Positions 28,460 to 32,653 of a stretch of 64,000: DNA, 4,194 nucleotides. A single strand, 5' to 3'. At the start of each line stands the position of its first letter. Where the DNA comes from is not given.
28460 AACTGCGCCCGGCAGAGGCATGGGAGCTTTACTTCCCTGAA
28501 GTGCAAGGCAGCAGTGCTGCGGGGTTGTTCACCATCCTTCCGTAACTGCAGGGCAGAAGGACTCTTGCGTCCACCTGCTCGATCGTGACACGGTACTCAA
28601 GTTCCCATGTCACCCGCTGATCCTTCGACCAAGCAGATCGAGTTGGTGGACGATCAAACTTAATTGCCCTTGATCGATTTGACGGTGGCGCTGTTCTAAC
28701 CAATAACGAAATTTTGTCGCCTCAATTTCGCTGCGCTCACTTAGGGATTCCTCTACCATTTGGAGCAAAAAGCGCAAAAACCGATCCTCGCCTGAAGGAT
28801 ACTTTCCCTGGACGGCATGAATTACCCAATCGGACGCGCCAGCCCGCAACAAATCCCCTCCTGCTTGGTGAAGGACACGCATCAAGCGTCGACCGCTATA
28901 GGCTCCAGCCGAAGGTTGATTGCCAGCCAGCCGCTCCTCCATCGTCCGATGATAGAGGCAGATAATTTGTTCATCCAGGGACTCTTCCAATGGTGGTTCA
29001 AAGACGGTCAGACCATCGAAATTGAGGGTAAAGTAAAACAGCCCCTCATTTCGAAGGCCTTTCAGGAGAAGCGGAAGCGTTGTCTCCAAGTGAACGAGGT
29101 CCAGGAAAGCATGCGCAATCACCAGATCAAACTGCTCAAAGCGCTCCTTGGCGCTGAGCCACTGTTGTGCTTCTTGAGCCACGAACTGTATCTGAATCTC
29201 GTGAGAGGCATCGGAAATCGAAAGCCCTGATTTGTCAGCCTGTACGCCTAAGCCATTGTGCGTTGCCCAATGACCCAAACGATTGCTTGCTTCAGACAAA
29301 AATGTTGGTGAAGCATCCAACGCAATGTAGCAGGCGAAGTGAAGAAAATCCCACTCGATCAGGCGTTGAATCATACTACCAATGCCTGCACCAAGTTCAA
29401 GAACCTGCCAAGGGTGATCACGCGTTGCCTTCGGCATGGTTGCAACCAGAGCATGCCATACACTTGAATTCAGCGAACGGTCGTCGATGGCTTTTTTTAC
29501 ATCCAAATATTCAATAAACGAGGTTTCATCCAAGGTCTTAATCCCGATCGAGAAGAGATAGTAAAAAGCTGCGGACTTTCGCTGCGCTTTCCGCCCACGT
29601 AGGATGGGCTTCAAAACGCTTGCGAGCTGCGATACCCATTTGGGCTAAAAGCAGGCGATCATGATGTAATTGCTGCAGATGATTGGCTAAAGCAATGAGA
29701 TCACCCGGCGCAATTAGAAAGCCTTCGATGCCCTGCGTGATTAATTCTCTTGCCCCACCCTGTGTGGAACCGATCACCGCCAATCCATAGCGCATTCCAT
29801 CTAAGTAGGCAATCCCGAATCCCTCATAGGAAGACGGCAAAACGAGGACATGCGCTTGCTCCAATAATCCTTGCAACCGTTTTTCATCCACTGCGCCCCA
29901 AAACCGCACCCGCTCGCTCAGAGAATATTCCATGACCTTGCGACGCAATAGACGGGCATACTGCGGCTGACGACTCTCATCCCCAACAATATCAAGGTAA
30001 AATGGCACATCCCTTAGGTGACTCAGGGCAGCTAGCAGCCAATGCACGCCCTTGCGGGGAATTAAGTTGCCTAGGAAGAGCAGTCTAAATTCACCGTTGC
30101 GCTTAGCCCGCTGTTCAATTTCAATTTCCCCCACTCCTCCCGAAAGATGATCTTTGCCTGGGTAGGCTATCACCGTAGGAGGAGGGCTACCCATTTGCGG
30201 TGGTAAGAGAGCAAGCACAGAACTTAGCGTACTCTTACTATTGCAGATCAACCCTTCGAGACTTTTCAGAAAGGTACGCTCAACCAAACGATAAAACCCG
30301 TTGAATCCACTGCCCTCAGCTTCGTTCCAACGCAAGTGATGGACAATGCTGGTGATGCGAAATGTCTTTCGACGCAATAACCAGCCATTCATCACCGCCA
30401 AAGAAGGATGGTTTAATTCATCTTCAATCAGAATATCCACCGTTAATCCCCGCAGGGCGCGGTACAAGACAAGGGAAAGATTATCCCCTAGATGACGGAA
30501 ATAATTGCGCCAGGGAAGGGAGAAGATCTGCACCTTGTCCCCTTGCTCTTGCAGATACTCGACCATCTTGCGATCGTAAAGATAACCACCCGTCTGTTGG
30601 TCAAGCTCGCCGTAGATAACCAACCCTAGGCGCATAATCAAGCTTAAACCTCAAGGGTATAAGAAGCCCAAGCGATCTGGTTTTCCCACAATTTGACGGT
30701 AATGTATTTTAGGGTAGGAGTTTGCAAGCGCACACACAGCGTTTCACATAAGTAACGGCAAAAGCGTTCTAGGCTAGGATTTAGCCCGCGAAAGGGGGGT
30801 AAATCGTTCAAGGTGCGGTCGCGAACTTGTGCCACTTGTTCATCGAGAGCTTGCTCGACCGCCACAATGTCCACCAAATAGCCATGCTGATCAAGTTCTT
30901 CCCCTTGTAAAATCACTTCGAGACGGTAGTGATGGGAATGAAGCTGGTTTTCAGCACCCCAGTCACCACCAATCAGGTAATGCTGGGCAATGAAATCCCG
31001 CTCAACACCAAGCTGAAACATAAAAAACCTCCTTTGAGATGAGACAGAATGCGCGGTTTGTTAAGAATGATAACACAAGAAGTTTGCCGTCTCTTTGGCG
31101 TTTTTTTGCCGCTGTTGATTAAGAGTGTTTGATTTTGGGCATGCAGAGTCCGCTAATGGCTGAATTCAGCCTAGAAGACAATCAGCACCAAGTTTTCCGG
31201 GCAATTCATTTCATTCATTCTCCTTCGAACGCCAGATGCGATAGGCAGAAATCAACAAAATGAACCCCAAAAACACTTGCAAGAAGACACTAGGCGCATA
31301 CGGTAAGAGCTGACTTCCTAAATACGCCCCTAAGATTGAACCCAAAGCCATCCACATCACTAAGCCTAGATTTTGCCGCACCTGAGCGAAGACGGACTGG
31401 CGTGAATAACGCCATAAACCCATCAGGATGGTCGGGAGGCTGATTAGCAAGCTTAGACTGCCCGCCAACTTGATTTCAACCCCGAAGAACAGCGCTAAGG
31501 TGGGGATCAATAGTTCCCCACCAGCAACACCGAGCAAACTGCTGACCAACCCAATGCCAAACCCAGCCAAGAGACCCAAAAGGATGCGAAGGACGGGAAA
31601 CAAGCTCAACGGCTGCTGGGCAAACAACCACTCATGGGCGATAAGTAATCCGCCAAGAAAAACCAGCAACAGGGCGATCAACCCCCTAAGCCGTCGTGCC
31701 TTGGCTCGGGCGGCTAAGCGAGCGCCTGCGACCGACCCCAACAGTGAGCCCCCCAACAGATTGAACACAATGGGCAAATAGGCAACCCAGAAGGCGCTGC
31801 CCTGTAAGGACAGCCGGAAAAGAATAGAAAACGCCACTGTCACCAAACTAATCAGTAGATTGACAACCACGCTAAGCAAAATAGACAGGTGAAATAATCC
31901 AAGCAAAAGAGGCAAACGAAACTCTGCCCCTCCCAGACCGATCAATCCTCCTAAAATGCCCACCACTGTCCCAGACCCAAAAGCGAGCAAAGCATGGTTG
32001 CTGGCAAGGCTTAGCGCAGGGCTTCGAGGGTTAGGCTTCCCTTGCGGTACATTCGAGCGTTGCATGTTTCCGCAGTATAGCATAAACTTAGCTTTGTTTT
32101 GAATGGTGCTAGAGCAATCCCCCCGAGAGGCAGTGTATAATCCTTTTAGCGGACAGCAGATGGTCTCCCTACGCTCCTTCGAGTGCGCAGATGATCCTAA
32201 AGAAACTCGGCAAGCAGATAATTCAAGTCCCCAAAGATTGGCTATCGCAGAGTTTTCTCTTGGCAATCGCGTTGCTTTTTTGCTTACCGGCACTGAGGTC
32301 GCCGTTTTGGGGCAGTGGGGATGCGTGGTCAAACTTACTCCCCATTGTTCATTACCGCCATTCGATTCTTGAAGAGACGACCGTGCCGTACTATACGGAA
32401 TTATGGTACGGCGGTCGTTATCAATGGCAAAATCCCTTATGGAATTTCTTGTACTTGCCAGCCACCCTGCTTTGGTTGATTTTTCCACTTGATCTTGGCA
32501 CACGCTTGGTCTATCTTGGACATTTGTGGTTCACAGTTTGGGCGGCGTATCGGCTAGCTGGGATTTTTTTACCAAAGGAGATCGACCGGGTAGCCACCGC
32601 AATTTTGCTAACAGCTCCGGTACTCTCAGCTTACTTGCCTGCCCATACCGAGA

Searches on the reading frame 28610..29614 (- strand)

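Call 54: search_protein_families(library=pfam, proteins=[window:28610-29614:-], max_evalue=0.00001)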
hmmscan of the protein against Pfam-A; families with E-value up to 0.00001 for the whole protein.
window:28610-29614:- (334 aa): 1 family
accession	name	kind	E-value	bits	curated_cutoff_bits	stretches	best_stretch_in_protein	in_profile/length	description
PF08242.18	Methyltransf_12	-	8.6e-06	26.8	30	0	72-181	1-86/98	Methyltransferase domain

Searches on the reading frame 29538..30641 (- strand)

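Call 54: search_protein_families(library=pfam, proteins=[window:29538-30641:-], max_evalue=0.00001)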
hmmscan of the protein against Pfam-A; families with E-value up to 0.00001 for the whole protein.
window:29538-30641:- (367 aa): 3 families
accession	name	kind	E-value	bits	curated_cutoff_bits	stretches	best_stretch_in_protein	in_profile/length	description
PF00534.26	Glycos_transf_1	-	2.4e-32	112.2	26.4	1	174-342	5-172/172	Glycosyl transferases group 1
PF13692.12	Glyco_trans_1_4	-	6.8e-31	107.9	27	1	185-328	2-142/142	Glycosyl transferases group 1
PF20706.3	GT4-conflict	-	6.1e-10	39.1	26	1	175-355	188-384/385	Family 4 Glycosyltransferase in conflict systems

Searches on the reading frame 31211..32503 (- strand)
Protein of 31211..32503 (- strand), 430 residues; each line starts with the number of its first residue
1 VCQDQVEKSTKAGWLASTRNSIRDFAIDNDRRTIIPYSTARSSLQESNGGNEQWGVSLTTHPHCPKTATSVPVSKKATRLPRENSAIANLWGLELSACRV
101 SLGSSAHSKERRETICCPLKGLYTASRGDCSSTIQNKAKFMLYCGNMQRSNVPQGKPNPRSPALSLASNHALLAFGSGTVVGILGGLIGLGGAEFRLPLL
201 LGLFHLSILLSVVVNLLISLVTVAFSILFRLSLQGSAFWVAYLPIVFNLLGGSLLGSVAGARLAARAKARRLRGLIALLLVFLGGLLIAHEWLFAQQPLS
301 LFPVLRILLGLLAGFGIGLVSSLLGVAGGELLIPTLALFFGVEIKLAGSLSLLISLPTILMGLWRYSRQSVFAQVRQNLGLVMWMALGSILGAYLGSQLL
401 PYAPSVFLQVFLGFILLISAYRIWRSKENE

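Call 54: search_protein_families(library=pfam, proteins=[window:31211-32503:-], max_evalue=0.00001)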
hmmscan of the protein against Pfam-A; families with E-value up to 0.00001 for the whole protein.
window:31211-32503:- (430 aa): 1 family
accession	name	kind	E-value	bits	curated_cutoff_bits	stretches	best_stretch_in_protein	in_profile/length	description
PF01925.25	TauE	-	2e-30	106.7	32.6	2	311-427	2-111/237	Sulfite exporter TauE/SafE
